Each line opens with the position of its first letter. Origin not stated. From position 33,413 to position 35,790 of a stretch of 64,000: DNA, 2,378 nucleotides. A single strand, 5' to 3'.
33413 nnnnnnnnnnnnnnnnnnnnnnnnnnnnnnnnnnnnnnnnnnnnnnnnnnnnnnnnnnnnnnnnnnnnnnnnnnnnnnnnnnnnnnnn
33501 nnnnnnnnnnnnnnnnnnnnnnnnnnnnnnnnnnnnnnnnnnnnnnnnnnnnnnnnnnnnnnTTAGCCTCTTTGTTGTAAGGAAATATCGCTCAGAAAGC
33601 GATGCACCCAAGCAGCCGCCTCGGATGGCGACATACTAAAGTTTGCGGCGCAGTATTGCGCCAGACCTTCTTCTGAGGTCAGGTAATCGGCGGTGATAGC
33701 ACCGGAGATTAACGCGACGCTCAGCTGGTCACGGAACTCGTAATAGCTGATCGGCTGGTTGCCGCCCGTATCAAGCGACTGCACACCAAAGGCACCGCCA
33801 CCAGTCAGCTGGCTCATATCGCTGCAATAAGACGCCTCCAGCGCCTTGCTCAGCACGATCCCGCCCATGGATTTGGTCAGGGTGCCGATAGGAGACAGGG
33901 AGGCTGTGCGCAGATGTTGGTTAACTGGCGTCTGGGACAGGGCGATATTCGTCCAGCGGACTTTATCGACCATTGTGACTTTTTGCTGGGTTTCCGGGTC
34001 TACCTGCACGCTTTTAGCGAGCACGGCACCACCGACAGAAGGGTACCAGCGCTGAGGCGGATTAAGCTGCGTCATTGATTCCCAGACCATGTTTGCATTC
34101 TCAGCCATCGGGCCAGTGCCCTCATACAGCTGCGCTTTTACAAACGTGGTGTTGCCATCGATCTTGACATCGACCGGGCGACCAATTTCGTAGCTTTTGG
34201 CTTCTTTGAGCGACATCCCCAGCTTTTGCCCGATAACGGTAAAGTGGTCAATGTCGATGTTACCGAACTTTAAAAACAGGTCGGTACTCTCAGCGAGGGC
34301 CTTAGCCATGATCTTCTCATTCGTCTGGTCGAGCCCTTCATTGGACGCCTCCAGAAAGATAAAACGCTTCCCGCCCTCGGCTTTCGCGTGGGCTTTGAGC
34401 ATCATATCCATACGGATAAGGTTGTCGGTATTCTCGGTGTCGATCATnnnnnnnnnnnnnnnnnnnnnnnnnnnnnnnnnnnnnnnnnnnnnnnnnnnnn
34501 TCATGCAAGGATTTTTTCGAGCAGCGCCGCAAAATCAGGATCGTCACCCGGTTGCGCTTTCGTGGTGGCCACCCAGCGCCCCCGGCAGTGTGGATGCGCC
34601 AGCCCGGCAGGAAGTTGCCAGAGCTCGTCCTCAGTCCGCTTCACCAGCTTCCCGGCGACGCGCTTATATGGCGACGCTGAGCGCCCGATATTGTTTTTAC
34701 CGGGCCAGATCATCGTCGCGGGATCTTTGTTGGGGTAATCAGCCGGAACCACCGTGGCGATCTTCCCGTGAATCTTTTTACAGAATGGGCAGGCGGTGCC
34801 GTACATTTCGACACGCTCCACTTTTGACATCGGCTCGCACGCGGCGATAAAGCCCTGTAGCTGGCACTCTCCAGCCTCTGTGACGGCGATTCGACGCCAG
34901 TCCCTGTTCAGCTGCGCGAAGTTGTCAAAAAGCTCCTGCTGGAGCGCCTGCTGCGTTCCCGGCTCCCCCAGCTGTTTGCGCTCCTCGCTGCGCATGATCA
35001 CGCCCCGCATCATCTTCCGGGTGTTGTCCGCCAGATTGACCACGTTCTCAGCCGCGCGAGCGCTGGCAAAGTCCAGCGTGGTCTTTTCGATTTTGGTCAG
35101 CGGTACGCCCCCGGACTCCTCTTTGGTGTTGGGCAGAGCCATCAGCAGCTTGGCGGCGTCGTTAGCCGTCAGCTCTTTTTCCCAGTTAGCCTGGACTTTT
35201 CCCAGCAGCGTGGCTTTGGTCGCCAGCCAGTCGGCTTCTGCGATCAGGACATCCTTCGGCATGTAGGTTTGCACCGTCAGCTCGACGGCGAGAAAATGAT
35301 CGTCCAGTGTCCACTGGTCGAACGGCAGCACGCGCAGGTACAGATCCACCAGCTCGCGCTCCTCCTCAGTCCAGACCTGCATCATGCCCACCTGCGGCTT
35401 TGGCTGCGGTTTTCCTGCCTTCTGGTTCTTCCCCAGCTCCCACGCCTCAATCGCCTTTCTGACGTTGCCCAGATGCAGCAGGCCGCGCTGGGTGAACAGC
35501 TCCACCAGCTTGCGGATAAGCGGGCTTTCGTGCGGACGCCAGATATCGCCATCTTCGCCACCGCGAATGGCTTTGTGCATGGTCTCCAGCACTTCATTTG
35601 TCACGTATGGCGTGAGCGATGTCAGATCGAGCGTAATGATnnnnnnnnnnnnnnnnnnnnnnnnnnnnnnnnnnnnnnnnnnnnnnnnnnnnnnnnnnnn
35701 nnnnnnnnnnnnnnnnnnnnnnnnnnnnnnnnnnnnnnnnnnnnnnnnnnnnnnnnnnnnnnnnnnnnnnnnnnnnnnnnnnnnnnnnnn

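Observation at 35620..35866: Roughly 250-bp GC-rich, highly structured non-coding region between portal and MuF-like genes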

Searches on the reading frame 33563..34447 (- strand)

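Call 55: search_protein_families(library=pfam, proteins=[window:33563-34447:-], max_evalue=0.001)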
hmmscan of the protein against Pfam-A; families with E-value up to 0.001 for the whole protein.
window:33563-34447:- (294 aa): 0 families

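Call 56: search_protein_families(library=phrogs, proteins=[window:33563-34447:-], max_evalue=0.00001)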
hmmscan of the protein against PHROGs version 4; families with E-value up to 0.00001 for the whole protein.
window:33563-34447:- (294 aa): 1 family
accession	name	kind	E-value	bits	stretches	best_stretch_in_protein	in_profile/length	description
phrog_1028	-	head and packaging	9.4e-21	75.9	1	13-228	24-205/591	head maturation protease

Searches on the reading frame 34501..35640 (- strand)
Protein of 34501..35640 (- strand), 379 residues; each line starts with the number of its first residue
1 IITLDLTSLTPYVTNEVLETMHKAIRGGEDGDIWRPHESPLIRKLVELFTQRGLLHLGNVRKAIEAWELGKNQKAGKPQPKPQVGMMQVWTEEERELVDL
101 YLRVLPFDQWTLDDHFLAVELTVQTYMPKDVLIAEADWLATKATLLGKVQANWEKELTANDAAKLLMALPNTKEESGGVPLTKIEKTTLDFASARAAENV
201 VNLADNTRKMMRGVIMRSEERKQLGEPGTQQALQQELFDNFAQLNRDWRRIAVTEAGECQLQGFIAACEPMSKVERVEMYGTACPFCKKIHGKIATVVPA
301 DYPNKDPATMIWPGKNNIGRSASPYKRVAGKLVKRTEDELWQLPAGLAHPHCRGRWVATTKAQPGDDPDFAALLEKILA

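Call 16: find_related_loci(query=window:34504-35640:-, collection=viral_contigs, flank=3000)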
Query seq(379 aa) (379 aa) in viral_contigs; peptide patterns used: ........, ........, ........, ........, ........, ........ (x = any residue, [..] = any of these).
23 stretches matched a pattern; 13 encode a relative of the query (tblastn E <= 1e-3); 12 distinct loci.
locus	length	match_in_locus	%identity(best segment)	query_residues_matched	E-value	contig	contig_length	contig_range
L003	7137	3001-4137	99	1-379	0e+0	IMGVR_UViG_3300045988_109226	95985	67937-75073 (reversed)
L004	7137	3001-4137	99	1-379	0e+0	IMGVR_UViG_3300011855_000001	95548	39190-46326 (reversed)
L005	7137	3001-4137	75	1-379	0e+0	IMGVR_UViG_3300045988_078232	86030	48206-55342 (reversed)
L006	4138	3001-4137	52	2-379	1e-124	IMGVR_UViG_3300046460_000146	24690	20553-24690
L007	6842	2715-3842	44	2-379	7e-96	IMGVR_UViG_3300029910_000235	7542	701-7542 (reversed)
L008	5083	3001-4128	44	2-379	7e-96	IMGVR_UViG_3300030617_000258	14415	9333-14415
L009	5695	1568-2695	44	2-379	7e-96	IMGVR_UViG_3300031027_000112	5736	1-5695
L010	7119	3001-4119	43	2-379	6e-94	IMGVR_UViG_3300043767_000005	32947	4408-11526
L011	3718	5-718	46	142-379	6e-60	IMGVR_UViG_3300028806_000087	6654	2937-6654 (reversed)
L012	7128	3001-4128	44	2-379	8e-98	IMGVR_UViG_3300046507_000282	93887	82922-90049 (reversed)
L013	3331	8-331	54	272-379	3e-28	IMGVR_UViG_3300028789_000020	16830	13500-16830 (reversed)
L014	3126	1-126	64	338-379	2e-13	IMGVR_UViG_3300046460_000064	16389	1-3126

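Call 23: find_related_loci(query=A2, collection=genome_contigs, flank=3000)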
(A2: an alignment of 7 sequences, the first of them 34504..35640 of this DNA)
Query A2 (379 aa) in genome_contigs; peptide patterns used: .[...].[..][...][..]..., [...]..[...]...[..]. (x = any residue, [..] = any of these).
70 stretches matched a pattern; 5 encode a relative of the query (tblastn E <= 1e-3); 5 distinct loci.
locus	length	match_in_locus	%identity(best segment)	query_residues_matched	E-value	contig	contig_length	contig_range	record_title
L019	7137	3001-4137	49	2-378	2e-110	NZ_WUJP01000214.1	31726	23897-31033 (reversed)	Geminicoccus flavidas strain CPCC 101082 Scaffold3_9, whole genome shotgun sequence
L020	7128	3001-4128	43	2-379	1e-95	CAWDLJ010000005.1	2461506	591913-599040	MAG: uncultured beta proteobacterium isolate MFD04540.bin.1.139 genome assembly, contig: contig_4830, whole genome shotg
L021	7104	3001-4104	42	2-378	4e-87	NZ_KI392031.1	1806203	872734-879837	Oxalobacter paraformigenes strain HOxBLS supercont2.2, whole genome shotgun sequence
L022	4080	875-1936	40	2-368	6e-80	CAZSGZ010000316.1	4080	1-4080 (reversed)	MAG TPA_asm: uncultured Spirochaetales bacterium isolate SRP332253_co1_171 genome assembly, contig: NODE_33622_length_40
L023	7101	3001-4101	38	2-375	6e-79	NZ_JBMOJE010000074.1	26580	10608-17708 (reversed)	MAG: Propionivibrio sp. isolate Deming_bin.52 contig4191, whole genome shotgun sequence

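Call 24: find_related_loci(query=A2, collection=metagenome_contigs, flank=3000)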
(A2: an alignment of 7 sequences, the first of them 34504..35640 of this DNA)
Query A2 (379 aa) in metagenome_contigs; peptide patterns used: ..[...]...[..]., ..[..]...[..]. (x = any residue, [..] = any of these).
450 stretches matched a pattern; 109 encode a relative of the query (tblastn E <= 1e-3); the best 80 are kept; 80 distinct loci.
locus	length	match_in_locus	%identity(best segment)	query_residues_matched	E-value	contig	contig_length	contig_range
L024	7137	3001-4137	75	1-379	0e+0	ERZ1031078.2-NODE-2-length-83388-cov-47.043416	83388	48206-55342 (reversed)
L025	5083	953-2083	56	2-379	2e-133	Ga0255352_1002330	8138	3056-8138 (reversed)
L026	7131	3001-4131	54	2-379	3e-130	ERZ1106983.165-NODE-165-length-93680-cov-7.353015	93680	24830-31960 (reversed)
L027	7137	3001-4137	56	2-379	1e-127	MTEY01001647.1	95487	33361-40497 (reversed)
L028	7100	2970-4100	53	2-379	2e-126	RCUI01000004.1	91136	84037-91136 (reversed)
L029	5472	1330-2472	53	2-379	3e-126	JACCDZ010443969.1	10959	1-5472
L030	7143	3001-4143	53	2-379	6e-126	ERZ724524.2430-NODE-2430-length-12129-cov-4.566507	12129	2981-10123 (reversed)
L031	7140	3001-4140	53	2-378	2e-124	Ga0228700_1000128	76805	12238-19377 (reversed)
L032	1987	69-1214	53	2-379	2e-132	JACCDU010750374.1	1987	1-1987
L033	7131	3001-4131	51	2-379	3e-122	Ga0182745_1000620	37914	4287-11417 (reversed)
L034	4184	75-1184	53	2-371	3e-121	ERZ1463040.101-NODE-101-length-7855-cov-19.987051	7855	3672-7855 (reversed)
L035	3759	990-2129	52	2-379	4e-123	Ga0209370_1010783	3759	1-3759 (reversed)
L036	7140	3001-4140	52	2-379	4e-119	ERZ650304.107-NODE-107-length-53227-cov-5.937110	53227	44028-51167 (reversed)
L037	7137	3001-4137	51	2-379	2e-119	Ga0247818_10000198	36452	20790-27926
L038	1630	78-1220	54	2-378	4e-127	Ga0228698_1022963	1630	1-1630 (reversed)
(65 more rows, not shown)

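Call 55: search_protein_families(library=pfam, proteins=[window:34501-35640:-], max_evalue=0.001)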
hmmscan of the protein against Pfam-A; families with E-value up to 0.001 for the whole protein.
window:34501-35640:- (379 aa): 0 families

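Call 56: search_protein_families(library=phrogs, proteins=[window:34501-35640:-], max_evalue=0.00001)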
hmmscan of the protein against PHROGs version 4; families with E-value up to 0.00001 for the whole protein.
window:34501-35640:- (379 aa): 0 families

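Call 75: search_protein_families(library=pfam, proteins=[window:34501-35640:-], max_evalue=10)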
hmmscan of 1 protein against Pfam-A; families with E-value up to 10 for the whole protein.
window:34501-35640:- (379 aa): 0 families
